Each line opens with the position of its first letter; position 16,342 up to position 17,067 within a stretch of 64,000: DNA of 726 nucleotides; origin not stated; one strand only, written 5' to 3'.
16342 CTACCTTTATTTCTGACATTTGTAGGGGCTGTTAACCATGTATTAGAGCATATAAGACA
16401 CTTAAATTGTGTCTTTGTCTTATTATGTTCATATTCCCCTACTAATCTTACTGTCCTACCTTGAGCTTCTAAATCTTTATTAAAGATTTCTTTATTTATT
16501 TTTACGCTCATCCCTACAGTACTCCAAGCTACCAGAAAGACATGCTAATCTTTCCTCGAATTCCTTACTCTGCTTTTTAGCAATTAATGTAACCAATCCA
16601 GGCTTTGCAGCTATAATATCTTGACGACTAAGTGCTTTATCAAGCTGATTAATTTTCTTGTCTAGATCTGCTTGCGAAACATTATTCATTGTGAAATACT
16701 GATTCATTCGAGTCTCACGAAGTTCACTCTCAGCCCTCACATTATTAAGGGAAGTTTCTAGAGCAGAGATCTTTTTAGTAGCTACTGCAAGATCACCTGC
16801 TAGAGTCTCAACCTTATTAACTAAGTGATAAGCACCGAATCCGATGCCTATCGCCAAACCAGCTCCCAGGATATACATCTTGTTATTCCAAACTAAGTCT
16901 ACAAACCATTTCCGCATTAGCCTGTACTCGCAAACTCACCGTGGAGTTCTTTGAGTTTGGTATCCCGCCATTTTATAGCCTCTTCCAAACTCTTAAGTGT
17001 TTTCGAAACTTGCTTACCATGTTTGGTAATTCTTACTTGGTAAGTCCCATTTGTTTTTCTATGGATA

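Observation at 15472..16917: Candidate spanin pair separated by an endonuclease gene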

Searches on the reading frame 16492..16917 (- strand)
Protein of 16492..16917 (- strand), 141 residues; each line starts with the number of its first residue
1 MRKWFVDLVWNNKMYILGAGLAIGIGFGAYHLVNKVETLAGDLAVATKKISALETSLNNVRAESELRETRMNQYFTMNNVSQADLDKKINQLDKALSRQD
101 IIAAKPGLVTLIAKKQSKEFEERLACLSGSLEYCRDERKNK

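Call 4: search_protein_families(library=pfam, proteins=[window:16492-16917:-], max_evalue=0.01)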
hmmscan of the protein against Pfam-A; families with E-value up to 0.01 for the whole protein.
window:16492-16917:- (141 aa): 0 families

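Call 5: search_protein_families(library=phrogs, proteins=[window:16492-16917:-], max_evalue=0.01)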
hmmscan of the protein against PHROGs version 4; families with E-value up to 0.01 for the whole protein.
window:16492-16917:- (141 aa): 2 families
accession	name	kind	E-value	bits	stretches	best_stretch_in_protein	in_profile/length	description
phrog_739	-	lysis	3.7e-37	128.3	1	11-129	5-122/122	Rz-like spanin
phrog_214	-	lysis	0.0017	19.3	1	13-101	10-98/176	Rz-like spanin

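Call 19: search_solved_structures(query=window:16492-16917:-, max_evalue=1)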
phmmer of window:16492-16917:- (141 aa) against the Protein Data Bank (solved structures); distinct sequences matched with E-value up to 1: 2.
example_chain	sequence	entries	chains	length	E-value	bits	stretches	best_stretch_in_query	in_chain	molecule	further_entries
7p47_B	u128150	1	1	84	0.63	13.7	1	45-101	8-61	Structural maintenance of chromosomes protein 5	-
1rp3_B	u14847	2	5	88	0.64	13.7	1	38-100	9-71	anti sigma factor FlgM | anti-sigma factor FlgM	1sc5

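Call 39: search_protein_families(library=ncbifam, proteins=[window:16492-16917:-], max_evalue=0.1)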
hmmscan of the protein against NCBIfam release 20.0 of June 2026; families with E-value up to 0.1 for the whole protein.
window:16492-16917:- (141 aa): 3 families
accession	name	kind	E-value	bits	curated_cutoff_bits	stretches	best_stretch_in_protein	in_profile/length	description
NF049847.1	FtsL_COG5462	equivalog_domain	6.7e-05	22.5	50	1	14-65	3-54/85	cell division protein FtsL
TIGR01639.1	P_fal_TIGR01639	paralog_domain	0.057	13.5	25.75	1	76-102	6-32/61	Plasmodium falciparum uncharacterized domain TIGR01639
NF043000.1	carsnrspmd_synth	equivalog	0.057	12.7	800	1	17-110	4-93/405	carboxynorspermidine synthase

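Call 45: search_protein_families(library=padloc, proteins=[window:16492-16917:-], max_evalue=0.01)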
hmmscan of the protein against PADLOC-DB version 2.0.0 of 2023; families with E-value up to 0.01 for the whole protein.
window:16492-16917:- (141 aa): 0 families

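Call 52: predict_structure(protein=window:16492-16917:-)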
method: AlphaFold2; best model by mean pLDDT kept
length: 141 residues; sequences in the alignment: 1
mean_pLDDT: 65.0   pTM: 0.27
mean pLDDT of the five models: 65.0, 62.7, 57.3, 56.2, 51.3
residues with pLDDT >= 90: 0; 70-90: 58; 50-70: 64; < 50: 19
segments of 3 or more residues with pLDDT < 50: 100-104, 106-108, 110-116, 139-141
pLDDT, mean of each block of 10 residues (from residue 1): 69 68 75 70 69 77 78 70 71 59 48 50 56 51 45
secondary structure, 60 per line:
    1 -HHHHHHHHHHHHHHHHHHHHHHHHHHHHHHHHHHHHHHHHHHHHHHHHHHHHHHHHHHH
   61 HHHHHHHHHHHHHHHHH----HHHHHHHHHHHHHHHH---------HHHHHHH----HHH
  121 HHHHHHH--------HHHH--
elements in order: H2-77 H82-97 H107-113 H118-127 H136-139
